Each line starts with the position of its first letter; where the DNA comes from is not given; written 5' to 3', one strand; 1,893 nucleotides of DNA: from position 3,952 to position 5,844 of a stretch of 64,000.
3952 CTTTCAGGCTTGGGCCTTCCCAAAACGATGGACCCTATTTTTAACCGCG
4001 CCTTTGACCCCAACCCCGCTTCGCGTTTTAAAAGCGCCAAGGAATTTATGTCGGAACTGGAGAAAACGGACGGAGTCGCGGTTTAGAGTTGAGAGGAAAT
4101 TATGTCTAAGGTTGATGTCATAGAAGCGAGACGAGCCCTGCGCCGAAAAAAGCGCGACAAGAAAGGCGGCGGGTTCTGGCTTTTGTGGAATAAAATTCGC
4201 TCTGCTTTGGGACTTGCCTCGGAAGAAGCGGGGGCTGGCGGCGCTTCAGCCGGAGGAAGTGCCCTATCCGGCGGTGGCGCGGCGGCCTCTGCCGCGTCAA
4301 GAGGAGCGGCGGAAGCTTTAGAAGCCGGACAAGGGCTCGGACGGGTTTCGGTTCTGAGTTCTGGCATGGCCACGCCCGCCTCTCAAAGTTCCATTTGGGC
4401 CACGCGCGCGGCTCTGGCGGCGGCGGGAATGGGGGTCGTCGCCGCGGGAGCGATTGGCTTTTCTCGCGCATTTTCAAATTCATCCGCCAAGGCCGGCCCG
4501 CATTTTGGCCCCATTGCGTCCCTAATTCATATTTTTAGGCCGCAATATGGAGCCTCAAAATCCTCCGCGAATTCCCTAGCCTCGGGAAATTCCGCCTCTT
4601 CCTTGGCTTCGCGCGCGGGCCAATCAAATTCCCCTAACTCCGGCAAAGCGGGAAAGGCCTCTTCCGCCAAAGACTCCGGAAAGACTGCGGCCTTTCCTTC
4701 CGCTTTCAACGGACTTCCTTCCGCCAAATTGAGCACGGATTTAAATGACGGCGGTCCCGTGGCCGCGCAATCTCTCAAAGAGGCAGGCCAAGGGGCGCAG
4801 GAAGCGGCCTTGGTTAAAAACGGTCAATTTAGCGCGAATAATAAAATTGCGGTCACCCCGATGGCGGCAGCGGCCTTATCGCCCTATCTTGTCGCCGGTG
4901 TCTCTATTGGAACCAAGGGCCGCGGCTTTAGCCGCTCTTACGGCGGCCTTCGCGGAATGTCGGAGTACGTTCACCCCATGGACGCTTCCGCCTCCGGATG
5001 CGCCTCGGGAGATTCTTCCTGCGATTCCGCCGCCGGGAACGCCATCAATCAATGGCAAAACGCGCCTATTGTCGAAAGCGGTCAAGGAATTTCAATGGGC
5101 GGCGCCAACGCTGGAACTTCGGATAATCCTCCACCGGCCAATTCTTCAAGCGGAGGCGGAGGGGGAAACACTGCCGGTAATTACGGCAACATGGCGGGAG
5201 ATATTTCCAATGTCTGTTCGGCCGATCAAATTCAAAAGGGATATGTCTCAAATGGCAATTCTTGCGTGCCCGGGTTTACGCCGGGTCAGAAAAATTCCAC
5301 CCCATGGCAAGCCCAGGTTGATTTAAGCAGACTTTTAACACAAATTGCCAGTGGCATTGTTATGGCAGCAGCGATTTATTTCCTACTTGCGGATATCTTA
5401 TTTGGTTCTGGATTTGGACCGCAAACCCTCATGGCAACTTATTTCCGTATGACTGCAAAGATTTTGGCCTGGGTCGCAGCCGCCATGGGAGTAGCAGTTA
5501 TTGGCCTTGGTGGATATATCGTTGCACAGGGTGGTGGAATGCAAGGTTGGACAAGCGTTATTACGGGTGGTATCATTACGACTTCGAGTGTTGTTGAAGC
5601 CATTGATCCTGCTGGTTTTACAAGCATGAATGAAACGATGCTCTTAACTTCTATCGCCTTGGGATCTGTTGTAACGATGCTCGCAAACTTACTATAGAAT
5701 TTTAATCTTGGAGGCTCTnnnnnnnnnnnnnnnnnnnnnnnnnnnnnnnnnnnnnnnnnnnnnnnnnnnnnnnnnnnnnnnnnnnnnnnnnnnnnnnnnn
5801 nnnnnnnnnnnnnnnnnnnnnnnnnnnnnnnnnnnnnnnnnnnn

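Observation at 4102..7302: Tandem pair of paralogous Gly/Ala/Ser-rich membrane proteins with a conserved two-Cys motif, immediately downstream of the Ser/Thr kinase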

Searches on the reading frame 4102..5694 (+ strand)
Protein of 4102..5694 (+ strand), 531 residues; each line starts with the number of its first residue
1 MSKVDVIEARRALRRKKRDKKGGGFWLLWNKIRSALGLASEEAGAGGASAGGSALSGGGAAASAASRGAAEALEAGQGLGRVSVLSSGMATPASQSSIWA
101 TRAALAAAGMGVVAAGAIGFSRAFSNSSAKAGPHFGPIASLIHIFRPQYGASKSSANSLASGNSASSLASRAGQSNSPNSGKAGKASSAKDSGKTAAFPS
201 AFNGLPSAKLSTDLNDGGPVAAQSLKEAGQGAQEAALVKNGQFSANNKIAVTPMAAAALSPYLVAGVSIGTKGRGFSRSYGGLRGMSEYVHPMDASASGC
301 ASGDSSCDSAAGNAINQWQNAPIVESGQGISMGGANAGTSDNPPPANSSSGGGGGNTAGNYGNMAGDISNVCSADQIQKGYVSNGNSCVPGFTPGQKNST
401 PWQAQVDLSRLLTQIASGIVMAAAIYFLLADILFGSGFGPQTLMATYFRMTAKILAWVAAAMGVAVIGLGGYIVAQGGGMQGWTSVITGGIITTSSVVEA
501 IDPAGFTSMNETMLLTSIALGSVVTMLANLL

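Call 4: search_protein_families(library=pfam, proteins=[window:4102-5694:+], max_evalue=1)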
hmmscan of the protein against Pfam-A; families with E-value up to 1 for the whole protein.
window:4102-5694:+ (531 aa): 0 families

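Call 5: search_protein_families(library=ncbifam, proteins=[window:4102-5694:+], max_evalue=1)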
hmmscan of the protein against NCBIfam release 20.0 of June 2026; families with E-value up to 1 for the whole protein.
window:4102-5694:+ (531 aa): 0 families

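Call 6: find_homologous_proteins(query=window:4102-5694:+, max_evalue=0.001)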
Query window:4102-5694:+ (531 aa): 9 proteins with E <= 0.001 among 8000 candidates.
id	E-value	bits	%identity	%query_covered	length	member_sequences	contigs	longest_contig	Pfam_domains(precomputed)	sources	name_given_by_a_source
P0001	0.0e+0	1105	100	100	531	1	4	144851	-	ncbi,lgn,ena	-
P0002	3.0e-206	704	70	100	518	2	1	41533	-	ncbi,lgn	-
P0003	6.8e-181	621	64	91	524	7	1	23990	-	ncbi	-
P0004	1.2e-180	620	60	100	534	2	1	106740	-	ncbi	-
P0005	3.4e-180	618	59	100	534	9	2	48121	-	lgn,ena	-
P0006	3.5e-178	612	59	99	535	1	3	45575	-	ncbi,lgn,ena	-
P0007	6.5e-178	611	59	95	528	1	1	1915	-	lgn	-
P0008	4.1e-166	572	63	86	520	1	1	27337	-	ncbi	-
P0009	4.4e-135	470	51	98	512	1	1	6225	-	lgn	-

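Call 7: search_solved_structures(query=window:4102-5694:+, max_evalue=1)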
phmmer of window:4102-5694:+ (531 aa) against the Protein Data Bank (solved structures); distinct sequences matched with E-value up to 1: 0.

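Call 9: list_cluster_members(proteins=[P0001, P0002, P0003, P0004, P0005, P0006, P0008, P0009])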
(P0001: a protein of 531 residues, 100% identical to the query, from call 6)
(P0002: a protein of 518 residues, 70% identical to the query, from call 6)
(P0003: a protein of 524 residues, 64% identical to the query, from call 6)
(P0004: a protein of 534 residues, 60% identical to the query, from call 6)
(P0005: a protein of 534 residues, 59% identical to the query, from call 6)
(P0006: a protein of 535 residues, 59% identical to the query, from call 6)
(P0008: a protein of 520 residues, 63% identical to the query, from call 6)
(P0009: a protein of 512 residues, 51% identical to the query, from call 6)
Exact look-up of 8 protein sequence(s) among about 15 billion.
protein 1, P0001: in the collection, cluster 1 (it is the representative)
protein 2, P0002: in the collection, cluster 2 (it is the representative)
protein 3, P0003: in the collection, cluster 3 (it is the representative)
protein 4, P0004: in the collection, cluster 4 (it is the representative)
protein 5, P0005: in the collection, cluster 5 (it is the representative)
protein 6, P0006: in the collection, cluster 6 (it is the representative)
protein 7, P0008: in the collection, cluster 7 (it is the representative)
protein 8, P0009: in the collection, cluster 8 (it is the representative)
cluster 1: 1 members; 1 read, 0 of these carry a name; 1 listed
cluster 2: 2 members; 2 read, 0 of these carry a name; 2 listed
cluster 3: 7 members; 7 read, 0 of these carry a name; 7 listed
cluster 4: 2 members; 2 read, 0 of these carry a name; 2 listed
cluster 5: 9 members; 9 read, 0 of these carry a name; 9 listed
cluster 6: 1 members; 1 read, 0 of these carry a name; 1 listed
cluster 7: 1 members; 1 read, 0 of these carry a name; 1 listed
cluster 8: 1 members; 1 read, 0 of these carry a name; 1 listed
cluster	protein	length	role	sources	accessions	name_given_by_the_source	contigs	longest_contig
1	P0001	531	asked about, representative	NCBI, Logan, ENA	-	-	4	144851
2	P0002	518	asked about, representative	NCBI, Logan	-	-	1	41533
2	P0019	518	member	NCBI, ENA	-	-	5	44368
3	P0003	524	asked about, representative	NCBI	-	-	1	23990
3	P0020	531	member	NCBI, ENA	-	-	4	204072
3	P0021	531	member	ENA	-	-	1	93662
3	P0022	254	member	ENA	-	-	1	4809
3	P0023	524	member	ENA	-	-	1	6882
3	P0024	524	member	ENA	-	-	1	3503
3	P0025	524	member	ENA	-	-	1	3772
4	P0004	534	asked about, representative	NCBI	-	-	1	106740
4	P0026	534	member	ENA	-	-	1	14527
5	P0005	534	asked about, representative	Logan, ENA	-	-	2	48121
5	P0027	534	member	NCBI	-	-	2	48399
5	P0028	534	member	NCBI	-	-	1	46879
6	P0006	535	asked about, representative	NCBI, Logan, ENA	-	-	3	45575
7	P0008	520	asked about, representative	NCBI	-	-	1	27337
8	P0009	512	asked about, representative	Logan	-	-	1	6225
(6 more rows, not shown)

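Call 12: find_related_loci(query=A1, collection=genome_contigs, flank=10000)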
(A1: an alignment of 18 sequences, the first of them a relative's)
Query A1 (531 aa) in genome_contigs; peptide patterns used: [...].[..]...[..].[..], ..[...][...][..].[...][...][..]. (x = any residue, [..] = any of these).
56 stretches matched a pattern; 5 encode a relative of the query (tblastn E <= 1e-3); 5 distinct loci.
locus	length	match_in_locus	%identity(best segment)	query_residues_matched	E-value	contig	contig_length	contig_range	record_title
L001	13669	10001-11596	59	1-531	0e+0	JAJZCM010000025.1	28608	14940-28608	MAG: bacterium isolate JA2.bin36 NODE_1043_length_28608_cov_5.502651, whole genome shotgun sequence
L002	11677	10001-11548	70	1-531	1e-174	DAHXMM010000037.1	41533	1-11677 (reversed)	MAG TPA_asm: Elusimicrobia bacterium isolate clean1622 k141_892565, whole genome shotgun sequence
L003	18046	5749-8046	64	1-482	8e-139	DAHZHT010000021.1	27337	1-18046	MAG TPA_asm: Elusimicrobia bacterium isolate clean4882 NODE_21_length_27337_cov_3.672891, whole genome shotgun sequence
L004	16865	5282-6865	60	1-531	2e-152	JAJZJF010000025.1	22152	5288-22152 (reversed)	MAG: bacterium isolate LSA5.bin12 NODE_3308_length_22152_cov_9.177208, whole genome shotgun sequence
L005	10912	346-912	39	247-434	2e-14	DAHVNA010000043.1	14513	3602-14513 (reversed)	MAG TPA_asm: Elusimicrobia bacterium isolate clean561 NODE_43_length_14513_cov_5.880715, whole genome shotgun sequence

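Call 19: search_protein_representatives(alignment_id=A1)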
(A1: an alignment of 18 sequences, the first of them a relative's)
Query: 18 sequences, 519 profile positions. Proteins with E-value up to 0.001 (for the whole library): 65; up to 1e-10: 31; up to 1e-30: 7. The best 65 are listed.
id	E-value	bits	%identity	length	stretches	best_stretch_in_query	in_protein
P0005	5.6e-205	698.6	-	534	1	1-519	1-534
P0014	2.0e-178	611.0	-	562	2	17-519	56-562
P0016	8.1e-175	599.1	-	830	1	1-518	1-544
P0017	6.0e-160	550.1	-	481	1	1-495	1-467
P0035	3.4e-81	290.2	-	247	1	278-518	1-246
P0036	2.1e-78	281.0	-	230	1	1-212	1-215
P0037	7.2e-67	242.9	-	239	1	278-516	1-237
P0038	1.5e-26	109.9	-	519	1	14-496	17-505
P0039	1.2e-21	93.7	-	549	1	13-517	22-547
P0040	2.3e-21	92.8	-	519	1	14-518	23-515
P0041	9.8e-21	90.7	-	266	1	268-514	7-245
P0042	1.3e-20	90.3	-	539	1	14-498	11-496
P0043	1.6e-19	86.8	-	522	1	14-517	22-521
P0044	1.9e-19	86.5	-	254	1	259-518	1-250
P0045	4.3e-17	78.7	-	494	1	14-513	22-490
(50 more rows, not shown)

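Call 23: find_homologous_proteins(query=A2, max_evalue=0.001)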
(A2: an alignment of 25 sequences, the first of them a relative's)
Query A2 (25 sequences) (549 aa, profile of the alignment): 34 proteins with E <= 0.001 among 8000 candidates.
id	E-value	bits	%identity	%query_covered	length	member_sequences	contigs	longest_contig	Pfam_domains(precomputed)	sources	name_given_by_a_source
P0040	2.4e-169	583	46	80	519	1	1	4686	-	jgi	jgi:hypothetical protein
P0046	6.0e-165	568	46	100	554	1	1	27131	-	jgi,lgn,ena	-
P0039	1.4e-162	560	100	100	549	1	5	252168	-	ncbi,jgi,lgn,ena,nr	ncbi:MAG TPA: hypothetical protein DEB40_02040 [Elusimicrobia bacterium]|nr:hypothetical protein [El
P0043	9.8e-155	534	38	93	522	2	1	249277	-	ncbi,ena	-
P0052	4.6e-152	526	65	6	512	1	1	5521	-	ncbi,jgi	ncbi:MAG: hypothetical protein WC881_09575 [Elusimicrobiota bacterium]|jgi:hypothetical protein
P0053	4.1e-146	506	-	-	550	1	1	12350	-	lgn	-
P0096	1.6e-113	398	38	75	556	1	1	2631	-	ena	-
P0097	3.8e-107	377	38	94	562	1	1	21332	-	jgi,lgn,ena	-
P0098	7.2e-99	350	38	95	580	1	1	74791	-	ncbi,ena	-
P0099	1.4e-85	306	31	89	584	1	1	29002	-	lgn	-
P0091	1.0e-83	300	31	98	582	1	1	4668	-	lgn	-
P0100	6.6e-60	221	64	9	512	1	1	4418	-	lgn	-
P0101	1.1e-57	214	67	9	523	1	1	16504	-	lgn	-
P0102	5.4e-57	212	31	91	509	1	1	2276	-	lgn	-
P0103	7.3e-57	211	67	9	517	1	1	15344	-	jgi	-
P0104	1.1e-56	211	65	9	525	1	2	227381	-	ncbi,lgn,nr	ncbi:MAG: hypothetical protein HYV14_03205 [Elusimicrobia bacterium]|nr:hypothetical protein [Elusim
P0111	1.2e-51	194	29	88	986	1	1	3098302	-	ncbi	-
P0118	5.3e-42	162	52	11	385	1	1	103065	-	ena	-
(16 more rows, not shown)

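Call 24: search_protein_families(library=pfam, alignment_id=A2, max_evalue=1)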
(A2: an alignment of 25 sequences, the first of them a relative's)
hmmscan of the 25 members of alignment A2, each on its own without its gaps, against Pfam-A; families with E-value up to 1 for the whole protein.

A. member 1, P0039 (549 aa): 0 families

B. families by the number of members that match (of 25 scanned): 11 families
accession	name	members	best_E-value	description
PF19202.5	DUF5874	2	0.072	Family of unknown function (DUF5874)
PF01391.23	Collagen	1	9.6e-05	Collagen triple helix repeat (20 copies)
PF06157.16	DUF973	1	0.0092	Protein of unknown function (DUF973)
PF07666.16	MpPF26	1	0.031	M penetrans paralogue family 26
PF10009.15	DUF2252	1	0.27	Uncharacterized protein conserved in bacteria (DUF2252)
PF15605.11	Ntox28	1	0.31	Bacterial toxin 28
PF20990.2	DUF2207_C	1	0.44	Predicted membrane protein (DUF2207) C-terminal domain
PF05915.17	TMEM_230_134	1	0.46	Transmembrane proteins 230/134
PF24431.1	DUF7554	1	0.54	Family of unknown function (DUF7554)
PF15398.11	DUF4619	1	0.68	Domain of unknown function (DUF4619)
PF13273.12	DUF4064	1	0.7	Protein of unknown function (DUF4064)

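Call 25: find_encoding_contigs(protein=P0039, flank=10000, max_places=2)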
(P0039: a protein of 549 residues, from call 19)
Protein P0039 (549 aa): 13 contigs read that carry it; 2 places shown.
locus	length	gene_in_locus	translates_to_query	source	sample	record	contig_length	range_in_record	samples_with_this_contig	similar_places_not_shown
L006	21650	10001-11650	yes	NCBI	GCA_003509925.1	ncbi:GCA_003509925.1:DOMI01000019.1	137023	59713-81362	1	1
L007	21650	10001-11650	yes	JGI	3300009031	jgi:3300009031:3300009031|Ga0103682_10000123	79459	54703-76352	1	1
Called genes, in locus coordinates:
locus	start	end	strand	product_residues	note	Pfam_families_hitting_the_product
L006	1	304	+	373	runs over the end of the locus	PF00072:Response_reg, PF00512:HisKA, PF02518:HATPase_c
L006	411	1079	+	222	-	PF00072:Response_reg, PF00196:GerE, PF08281:Sigma70_r4_2 (weak)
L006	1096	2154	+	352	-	PF10094:DUF2332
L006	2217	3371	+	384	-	-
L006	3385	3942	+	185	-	-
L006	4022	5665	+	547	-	PF06068:TIP49 (weak), PF00004:AAA, PF07728:AAA_5 (faint), PF17862:AAA_lid_3 (weak), PF01434:Peptidase_M41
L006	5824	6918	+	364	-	-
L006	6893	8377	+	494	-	-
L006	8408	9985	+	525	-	-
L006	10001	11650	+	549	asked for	-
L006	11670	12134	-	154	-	PF10604:Polyketide_cyc2, PF08327:AHSA1 (weak)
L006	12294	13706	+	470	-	-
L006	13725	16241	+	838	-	-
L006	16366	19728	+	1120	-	-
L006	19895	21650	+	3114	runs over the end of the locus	-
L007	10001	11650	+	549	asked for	-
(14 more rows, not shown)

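Call 26: find_encoding_contigs(protein=P0111, flank=10000, max_places=2)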
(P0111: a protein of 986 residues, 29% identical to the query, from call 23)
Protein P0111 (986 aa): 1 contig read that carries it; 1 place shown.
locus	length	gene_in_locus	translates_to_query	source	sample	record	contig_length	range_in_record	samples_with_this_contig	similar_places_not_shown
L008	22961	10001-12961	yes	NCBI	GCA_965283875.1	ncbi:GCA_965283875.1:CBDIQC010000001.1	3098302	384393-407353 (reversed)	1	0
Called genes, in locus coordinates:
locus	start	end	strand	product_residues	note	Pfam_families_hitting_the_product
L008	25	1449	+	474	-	PF07719:TPR_2 (faint)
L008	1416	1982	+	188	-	-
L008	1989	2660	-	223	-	-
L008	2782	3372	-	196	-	-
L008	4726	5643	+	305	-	PF00069:Pkinase, PF07714:PK_Tyr_Ser-Thr, PF03109:ABC1 (weak)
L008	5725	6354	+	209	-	-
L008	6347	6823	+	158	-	-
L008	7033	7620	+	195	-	-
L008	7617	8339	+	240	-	-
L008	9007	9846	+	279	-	PF00656:Peptidase_C14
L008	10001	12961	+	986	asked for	-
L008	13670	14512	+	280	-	-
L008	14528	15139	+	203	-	-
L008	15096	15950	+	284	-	-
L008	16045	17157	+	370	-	-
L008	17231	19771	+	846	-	-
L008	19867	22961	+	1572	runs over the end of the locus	-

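Call 27: find_encoding_contigs(protein=P0104, flank=10000, max_places=2)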
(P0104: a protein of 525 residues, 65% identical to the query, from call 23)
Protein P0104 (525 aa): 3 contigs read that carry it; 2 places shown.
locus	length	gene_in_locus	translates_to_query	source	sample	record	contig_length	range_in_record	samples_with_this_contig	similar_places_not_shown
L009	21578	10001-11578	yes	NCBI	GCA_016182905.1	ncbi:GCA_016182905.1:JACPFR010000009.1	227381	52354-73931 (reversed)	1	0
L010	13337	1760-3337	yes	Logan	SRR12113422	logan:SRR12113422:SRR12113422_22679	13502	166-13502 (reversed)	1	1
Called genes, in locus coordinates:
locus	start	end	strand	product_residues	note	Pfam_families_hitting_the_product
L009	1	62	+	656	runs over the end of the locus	PF00515:TPR_1 (faint), PF07719:TPR_2 (faint), PF13371:TPR_9 (faint), PF13424:TPR_12 (faint), PF00069:Pkinase, PF07714:PK_Tyr_Ser-Thr, PF03109:ABC1 (faint)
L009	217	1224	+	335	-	-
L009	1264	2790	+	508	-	-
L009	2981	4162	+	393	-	PF12796:Ank_2, PF00023:Ank, PF13606:Ank_3 (weak), PF13637:Ank_4, PF13857:Ank_5 (weak), PF00656:Peptidase_C14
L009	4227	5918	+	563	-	PF07719:TPR_2 (faint), PF13428:TPR_14 (faint), PF13432:TPR_16 (weak), PF14559:TPR_19 (faint)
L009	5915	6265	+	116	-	-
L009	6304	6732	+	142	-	PF26783:DUF8255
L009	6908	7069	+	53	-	PF09000:Cytotoxic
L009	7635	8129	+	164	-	-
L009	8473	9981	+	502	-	-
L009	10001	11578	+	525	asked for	-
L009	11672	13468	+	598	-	-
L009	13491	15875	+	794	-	-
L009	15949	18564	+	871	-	-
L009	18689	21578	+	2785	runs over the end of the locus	-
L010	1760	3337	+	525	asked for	-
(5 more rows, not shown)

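Call 29: predict_structure(alignment_id=A1)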
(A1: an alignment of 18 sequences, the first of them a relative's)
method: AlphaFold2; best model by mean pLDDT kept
length: 531 residues; sequences in the alignment: 18
mean_pLDDT: 43.5   pTM: 0.29
mean pLDDT of the five models: 43.5, 43.4, 43.0, 42.8, 40.4
residues with pLDDT >= 90: 0; 70-90: 93; 50-70: 73; < 50: 365
segments of 3 or more residues with pLDDT < 50: 17-24, 33-365, 393-399, 505-514, 528-531
pLDDT, mean of each block of 10 residues (from residue 1): 56 52 50 43 29 31 33 31 26 30 31 32 28 27 26 27 26 25 26 27 28 29 30 34 29 26 27 32 31 33 38 35 32 32 32 28 50 65 66 45 75 80 77 66 75 83 85 78 79 79 52 51 52 40
secondary structure, 60 per line:
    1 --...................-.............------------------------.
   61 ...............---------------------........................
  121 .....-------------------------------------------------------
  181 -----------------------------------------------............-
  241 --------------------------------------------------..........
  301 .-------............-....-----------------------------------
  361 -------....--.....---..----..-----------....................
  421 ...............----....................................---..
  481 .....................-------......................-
elements in order: H3-21 H23-35 H60-75 H97-125 H228-239 H291-301 H309-320 H322-325 H368-371 H374-378 H401-435 H440-475 H479-501 H509-530

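Call 32: find_encoding_contigs(protein=P0043, flank=10000, max_places=1)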
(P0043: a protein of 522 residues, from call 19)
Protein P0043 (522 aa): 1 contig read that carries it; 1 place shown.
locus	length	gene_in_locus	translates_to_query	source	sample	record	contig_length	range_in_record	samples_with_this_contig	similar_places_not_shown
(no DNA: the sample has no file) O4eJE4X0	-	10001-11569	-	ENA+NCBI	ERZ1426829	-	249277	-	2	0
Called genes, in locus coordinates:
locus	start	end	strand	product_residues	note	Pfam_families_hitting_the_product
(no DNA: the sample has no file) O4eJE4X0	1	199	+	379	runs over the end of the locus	PF00072:Response_reg, PF00512:HisKA, PF02518:HATPase_c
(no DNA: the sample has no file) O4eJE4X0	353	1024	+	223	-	PF00072:Response_reg, PF00196:GerE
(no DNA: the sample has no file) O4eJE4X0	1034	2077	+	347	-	PF10094:DUF2332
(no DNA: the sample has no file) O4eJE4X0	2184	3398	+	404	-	-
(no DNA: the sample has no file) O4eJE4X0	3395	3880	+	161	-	-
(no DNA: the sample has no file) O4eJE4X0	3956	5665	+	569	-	PF06068:TIP49 (weak), PF00004:AAA, PF07728:AAA_5 (faint), PF17862:AAA_lid_3 (weak), PF01434:Peptidase_M41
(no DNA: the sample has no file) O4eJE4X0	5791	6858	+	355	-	-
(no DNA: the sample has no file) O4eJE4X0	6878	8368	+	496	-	-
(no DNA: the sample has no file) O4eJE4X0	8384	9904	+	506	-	-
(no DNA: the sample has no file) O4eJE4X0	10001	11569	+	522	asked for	-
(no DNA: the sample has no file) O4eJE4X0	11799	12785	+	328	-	-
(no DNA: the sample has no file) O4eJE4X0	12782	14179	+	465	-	-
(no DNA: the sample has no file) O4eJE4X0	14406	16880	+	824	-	-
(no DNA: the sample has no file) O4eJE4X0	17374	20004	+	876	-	-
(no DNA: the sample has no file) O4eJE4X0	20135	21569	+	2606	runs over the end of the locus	-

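Call 33: find_encoding_contigs(protein=P0098, flank=10000, max_places=1)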
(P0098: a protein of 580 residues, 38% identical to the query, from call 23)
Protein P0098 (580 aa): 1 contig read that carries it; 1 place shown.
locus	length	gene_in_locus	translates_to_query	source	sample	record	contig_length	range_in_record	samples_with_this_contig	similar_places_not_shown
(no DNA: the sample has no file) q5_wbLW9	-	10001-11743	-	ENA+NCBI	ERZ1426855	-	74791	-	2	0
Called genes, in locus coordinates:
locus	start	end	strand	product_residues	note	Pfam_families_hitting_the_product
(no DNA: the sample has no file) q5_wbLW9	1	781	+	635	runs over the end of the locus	PF02743:dCache_1, PF00672:HAMP, PF00512:HisKA, PF02518:HATPase_c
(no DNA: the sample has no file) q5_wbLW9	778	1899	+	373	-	PF00072:Response_reg, PF00512:HisKA (weak), PF02518:HATPase_c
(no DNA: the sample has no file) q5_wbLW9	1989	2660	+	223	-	PF00072:Response_reg, PF00196:GerE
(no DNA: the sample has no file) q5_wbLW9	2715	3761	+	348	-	PF10094:DUF2332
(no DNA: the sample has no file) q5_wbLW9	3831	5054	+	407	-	-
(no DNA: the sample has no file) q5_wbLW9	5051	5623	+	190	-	-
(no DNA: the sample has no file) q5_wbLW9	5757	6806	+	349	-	-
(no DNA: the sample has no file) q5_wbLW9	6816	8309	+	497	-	-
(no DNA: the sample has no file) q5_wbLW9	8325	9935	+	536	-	-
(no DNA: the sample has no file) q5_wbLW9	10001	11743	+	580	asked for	-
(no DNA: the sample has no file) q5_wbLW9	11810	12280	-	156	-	-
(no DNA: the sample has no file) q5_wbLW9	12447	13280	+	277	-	-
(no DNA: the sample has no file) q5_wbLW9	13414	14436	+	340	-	-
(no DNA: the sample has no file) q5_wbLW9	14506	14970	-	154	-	PF10604:Polyketide_cyc2, PF03364:Polyketide_cyc (faint)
